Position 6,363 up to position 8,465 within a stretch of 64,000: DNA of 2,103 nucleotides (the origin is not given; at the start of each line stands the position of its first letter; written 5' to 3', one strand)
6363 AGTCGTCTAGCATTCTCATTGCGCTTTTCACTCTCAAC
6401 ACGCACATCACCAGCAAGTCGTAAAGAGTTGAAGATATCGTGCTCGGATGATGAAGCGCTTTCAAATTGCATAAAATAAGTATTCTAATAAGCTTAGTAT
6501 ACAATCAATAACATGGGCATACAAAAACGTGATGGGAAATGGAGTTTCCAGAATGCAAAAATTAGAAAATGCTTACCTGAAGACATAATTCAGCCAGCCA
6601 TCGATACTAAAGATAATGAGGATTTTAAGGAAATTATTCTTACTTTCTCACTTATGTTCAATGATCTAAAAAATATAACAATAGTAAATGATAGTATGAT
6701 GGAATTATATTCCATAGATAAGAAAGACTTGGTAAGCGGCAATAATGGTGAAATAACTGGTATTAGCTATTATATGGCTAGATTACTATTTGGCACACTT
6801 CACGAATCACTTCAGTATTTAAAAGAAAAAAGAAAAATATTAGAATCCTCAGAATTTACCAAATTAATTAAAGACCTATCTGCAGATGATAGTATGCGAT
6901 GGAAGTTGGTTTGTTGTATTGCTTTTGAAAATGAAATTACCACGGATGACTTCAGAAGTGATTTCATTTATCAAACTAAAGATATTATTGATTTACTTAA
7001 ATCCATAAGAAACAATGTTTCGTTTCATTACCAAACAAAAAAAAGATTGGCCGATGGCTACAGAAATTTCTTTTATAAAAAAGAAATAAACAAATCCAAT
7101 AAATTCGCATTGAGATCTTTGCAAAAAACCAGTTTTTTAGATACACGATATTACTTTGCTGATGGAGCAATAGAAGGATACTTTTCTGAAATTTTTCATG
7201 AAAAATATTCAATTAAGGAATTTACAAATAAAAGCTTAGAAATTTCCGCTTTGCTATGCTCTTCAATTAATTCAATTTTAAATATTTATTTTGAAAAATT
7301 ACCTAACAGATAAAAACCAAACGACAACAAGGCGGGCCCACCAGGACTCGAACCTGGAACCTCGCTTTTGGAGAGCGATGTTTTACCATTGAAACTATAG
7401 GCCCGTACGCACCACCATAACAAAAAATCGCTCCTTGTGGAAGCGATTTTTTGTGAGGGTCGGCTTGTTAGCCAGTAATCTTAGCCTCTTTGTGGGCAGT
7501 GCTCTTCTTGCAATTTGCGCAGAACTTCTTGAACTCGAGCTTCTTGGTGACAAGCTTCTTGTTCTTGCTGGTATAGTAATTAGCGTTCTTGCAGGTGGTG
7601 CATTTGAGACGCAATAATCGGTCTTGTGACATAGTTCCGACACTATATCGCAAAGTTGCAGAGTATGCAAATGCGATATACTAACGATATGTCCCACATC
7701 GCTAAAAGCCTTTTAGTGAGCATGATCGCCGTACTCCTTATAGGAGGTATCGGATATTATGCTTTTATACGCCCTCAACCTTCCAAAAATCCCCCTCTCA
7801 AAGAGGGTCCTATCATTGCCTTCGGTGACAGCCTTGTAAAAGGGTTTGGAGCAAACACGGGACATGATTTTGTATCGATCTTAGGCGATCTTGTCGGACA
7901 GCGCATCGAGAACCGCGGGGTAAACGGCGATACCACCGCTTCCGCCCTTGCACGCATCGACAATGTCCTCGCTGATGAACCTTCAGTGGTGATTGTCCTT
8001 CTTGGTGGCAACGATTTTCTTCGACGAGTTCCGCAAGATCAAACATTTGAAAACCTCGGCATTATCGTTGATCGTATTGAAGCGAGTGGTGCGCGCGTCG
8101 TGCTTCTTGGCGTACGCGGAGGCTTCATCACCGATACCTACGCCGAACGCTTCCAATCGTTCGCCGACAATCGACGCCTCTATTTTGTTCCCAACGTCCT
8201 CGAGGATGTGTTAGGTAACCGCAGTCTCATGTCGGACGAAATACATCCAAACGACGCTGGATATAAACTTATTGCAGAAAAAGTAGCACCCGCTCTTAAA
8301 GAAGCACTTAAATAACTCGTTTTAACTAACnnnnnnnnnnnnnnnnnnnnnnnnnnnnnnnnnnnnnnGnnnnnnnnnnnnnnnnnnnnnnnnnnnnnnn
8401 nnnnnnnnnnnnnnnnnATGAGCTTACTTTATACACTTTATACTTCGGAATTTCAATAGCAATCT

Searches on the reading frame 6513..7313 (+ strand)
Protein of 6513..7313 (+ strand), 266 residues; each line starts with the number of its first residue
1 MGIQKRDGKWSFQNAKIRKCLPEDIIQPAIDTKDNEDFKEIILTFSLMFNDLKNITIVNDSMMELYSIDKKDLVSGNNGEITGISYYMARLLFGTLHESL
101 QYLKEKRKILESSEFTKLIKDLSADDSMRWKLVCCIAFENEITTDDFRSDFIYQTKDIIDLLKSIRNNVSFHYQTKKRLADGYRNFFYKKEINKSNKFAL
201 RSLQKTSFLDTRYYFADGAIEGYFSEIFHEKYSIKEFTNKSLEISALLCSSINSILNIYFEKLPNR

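Call 71: search_protein_families(library=pfam, proteins=[window:6513-7313:+], max_evalue=0.01)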
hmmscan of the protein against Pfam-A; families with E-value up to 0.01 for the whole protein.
window:6513-7313:+ (266 aa): 2 families
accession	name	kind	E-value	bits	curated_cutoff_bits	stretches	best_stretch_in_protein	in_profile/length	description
PF02732.21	ERCC4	-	0.0087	16.4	24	0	108-192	13-88/140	ERCC4 domain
PF15278.12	Sec3_C_2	-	0.0097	16.7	27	0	216-260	26-69/86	Sec3 exocyst complex subunit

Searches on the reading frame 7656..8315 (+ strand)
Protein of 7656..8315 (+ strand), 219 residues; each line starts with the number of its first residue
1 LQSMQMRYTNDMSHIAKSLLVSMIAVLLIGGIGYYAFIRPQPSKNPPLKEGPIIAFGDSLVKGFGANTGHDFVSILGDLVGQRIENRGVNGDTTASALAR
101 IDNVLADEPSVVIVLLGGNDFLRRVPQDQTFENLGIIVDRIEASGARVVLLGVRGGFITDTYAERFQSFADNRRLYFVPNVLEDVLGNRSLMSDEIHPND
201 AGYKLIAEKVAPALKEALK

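Call 71: search_protein_families(library=pfam, proteins=[window:7656-8315:+], max_evalue=0.01)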
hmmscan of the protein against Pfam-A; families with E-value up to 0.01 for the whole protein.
window:7656-8315:+ (219 aa): 3 families
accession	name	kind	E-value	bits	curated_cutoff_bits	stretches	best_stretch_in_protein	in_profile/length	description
PF13472.12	Lipase_GDSL_2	-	2.3e-25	90.6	32.9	1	55-205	1-178/178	GDSL-like Lipase/Acylhydrolase family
PF00657.28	Lipase_GDSL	-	2.3e-14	54.5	23.6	1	53-210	1-208/208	GDSL-like Lipase/Acylhydrolase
PF04311.20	DUF459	-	0.00078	19.3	27.2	0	53-121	2-72/197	Protein of unknown function (DUF459)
